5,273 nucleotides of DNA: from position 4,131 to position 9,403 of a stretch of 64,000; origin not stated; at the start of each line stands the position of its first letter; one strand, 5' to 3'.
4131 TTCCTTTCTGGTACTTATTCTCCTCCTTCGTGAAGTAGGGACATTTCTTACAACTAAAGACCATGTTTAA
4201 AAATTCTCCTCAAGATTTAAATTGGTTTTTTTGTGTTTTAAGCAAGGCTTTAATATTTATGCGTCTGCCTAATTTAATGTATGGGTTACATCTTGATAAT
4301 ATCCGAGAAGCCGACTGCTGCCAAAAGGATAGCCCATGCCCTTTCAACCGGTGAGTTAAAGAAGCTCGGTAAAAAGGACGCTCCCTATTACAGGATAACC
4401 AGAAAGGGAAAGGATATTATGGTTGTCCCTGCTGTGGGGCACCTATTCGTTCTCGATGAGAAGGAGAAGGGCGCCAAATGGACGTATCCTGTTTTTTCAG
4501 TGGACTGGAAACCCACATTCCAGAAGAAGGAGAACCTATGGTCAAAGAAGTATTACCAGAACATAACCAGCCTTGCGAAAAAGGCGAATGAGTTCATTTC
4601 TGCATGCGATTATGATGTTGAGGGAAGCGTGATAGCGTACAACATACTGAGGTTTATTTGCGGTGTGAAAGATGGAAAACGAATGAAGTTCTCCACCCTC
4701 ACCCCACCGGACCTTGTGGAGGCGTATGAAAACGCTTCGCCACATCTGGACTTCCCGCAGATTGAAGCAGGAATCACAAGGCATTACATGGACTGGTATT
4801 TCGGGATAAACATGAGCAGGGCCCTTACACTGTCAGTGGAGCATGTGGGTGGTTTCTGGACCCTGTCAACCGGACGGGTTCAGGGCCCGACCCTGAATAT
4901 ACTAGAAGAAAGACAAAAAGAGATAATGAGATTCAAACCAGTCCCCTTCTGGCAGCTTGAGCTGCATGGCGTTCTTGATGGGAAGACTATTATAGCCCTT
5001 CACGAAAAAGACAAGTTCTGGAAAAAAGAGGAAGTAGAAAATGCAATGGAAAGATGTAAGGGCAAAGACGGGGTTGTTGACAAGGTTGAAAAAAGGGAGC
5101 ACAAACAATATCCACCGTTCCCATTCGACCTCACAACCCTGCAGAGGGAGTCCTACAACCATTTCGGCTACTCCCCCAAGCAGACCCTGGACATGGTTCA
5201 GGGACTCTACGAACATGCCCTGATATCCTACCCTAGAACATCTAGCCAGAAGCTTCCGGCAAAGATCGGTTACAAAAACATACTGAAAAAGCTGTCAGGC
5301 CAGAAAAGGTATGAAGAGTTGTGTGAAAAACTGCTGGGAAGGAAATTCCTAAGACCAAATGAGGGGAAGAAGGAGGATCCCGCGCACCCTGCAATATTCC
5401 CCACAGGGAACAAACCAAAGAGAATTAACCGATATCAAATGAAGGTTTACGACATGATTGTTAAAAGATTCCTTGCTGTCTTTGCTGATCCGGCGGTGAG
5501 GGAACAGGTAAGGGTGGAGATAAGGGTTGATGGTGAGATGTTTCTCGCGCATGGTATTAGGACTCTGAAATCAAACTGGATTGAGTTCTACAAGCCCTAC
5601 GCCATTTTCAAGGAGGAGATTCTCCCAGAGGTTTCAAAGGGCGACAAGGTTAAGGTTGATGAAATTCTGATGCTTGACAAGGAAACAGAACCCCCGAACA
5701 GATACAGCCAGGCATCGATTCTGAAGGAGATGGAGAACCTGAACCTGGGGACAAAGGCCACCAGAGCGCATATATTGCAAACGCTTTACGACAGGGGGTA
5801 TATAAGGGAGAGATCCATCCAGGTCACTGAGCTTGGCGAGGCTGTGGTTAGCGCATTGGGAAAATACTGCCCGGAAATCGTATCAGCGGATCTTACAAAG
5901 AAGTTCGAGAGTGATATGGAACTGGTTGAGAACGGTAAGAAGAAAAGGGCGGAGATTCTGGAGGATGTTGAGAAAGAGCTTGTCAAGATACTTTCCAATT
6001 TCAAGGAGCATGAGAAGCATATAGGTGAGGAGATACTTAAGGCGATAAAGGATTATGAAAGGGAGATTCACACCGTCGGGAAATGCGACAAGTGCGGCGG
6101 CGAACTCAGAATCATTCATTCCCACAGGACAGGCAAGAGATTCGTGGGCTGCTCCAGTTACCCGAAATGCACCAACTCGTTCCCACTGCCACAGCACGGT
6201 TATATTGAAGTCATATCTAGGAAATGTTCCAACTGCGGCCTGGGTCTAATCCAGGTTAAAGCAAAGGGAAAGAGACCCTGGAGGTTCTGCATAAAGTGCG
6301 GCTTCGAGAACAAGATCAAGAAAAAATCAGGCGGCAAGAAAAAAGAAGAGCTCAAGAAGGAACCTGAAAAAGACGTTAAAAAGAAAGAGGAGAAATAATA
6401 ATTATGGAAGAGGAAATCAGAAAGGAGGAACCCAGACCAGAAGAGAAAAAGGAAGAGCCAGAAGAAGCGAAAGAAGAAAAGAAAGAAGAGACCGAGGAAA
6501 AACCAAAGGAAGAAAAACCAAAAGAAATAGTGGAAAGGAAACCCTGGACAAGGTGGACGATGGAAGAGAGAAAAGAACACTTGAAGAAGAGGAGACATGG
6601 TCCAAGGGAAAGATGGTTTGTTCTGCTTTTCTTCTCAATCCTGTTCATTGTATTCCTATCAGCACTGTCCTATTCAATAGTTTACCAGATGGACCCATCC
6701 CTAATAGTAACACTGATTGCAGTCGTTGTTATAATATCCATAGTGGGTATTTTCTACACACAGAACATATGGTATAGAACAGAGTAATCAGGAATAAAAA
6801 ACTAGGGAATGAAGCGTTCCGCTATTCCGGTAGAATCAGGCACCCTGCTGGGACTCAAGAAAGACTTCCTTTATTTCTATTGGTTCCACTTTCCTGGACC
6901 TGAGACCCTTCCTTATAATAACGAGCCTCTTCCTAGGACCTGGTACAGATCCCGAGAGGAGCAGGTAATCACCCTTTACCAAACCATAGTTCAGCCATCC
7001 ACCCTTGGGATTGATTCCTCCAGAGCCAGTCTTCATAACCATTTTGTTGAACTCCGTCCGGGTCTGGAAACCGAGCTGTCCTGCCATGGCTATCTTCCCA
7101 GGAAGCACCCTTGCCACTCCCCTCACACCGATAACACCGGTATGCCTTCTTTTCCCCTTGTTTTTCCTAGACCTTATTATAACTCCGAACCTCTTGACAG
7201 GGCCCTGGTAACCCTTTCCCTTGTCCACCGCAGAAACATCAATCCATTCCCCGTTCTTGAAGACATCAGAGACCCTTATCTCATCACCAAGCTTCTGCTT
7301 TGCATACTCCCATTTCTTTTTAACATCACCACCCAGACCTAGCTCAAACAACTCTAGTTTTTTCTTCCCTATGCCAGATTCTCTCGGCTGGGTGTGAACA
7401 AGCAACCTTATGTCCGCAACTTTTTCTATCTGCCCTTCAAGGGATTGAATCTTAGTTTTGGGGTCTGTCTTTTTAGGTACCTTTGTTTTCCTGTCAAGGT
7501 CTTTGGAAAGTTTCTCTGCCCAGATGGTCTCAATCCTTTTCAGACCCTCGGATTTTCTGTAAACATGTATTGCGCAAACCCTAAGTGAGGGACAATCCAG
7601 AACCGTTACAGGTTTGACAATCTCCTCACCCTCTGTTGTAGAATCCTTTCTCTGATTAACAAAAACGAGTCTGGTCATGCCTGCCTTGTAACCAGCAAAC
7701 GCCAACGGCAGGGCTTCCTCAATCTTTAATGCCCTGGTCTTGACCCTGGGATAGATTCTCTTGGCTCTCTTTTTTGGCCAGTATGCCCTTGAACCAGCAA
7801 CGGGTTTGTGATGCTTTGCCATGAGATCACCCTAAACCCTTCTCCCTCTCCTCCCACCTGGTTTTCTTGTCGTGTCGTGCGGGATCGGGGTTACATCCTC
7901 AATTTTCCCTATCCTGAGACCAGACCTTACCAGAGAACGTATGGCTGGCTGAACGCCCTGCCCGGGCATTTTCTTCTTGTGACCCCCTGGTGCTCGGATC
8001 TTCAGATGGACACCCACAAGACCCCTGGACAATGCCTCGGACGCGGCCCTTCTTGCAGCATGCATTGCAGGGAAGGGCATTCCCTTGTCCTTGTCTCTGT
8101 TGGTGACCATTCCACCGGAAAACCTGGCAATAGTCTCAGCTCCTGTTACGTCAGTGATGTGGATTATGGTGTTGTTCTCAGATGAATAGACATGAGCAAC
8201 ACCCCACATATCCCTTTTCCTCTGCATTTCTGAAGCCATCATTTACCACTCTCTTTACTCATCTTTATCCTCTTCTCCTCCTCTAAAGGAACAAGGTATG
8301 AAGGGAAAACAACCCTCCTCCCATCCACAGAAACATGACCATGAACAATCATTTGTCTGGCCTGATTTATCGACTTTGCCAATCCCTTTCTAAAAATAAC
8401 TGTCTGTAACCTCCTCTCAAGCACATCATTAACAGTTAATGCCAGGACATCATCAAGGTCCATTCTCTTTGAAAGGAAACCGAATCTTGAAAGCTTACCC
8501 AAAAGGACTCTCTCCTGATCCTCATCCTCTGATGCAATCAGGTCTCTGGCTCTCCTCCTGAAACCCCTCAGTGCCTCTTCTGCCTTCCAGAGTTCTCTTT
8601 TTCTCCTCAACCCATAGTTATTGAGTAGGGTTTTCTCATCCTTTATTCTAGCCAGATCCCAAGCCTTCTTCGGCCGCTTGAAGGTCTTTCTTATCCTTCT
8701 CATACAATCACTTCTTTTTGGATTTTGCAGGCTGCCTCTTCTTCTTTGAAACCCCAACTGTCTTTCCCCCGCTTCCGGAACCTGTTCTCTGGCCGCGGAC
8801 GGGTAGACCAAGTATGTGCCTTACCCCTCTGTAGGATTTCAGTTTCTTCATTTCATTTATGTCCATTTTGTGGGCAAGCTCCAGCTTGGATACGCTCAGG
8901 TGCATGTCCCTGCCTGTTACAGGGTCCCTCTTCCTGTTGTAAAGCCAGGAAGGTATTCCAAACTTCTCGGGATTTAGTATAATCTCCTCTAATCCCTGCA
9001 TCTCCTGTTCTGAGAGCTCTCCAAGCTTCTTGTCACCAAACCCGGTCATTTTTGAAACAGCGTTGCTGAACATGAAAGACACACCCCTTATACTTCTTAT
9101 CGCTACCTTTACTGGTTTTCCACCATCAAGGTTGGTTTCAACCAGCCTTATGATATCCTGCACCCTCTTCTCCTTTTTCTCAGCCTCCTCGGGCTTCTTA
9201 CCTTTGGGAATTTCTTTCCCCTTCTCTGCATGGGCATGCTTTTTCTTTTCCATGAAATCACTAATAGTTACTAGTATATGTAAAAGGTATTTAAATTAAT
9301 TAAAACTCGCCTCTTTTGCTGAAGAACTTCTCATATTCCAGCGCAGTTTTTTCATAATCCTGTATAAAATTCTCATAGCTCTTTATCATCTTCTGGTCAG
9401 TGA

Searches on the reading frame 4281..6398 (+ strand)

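Call 47: search_protein_families(library=pfam, proteins=[window:4281-6398:+], max_evalue=0.001)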
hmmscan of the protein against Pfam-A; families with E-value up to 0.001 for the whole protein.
window:4281-6398:+ (705 aa): 3 families
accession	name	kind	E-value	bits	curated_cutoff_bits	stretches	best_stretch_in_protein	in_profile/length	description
PF01131.25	Topoisom_bac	-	1.1e-118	397.3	35.1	1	157-560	3-410/411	DNA topoisomerase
PF01751.28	Toprim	-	8.9e-12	45.5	23.1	1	5-139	2-95/96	Toprim domain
PF01396.24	Zn_ribbon_Top1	-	7.4e-10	38.9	32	1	599-638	1-38/39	Topoisomerase DNA binding C4 zinc finger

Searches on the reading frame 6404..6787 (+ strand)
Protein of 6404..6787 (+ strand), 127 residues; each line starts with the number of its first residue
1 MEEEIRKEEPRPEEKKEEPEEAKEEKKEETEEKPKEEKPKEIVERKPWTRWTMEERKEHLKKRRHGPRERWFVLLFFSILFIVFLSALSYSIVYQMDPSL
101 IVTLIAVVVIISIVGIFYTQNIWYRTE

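Call 47: search_protein_families(library=pfam, proteins=[window:6404-6787:+], max_evalue=0.001)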
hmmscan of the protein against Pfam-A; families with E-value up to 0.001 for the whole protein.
window:6404-6787:+ (127 aa): 2 families
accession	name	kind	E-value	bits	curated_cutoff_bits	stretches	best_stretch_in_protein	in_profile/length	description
PF07690.21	MFS_1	-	0.00028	20.4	33.4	1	24-117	187-256/347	Major Facilitator Superfamily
PF16965.11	CSG2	-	0.00074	19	28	1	20-119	87-184/394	Ceramide synthase regulator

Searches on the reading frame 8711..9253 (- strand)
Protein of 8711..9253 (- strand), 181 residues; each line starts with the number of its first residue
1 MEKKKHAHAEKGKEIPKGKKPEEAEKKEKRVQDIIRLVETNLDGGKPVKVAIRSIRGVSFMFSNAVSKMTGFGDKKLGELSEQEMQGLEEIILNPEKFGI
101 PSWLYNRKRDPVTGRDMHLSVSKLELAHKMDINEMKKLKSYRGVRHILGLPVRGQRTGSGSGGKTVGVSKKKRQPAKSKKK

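Call 62: find_related_loci(query=window:8711-9253:-, collection=metagenome_contigs, flank=4000)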
Query window:8711-9253:- (181 aa) in metagenome_contigs; peptide patterns used: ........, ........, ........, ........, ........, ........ (x = any residue, [..] = any of these).
241 stretches matched a pattern; 12 encode a relative of the query (tblastn E <= 1e-3); 12 distinct loci.
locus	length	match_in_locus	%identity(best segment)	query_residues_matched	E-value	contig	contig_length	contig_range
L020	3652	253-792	89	1-181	1e-104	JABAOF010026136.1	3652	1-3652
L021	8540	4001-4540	89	1-181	2e-103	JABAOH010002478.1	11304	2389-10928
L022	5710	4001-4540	89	1-181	2e-103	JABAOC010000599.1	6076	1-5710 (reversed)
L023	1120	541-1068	79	1-181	2e-100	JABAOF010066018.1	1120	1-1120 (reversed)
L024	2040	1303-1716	66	34-170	4e-59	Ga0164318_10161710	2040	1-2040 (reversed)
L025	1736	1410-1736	72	25-133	3e-55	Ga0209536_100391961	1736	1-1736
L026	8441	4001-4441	49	30-172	9e-46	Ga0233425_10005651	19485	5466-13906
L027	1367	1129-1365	95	1-79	1e-45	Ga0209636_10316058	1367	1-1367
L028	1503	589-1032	43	31-176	4e-37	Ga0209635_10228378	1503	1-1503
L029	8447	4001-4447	42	30-176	1e-36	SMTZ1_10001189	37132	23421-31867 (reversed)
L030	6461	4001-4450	42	30-177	3e-36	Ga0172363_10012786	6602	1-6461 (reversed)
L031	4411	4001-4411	38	22-157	1e-31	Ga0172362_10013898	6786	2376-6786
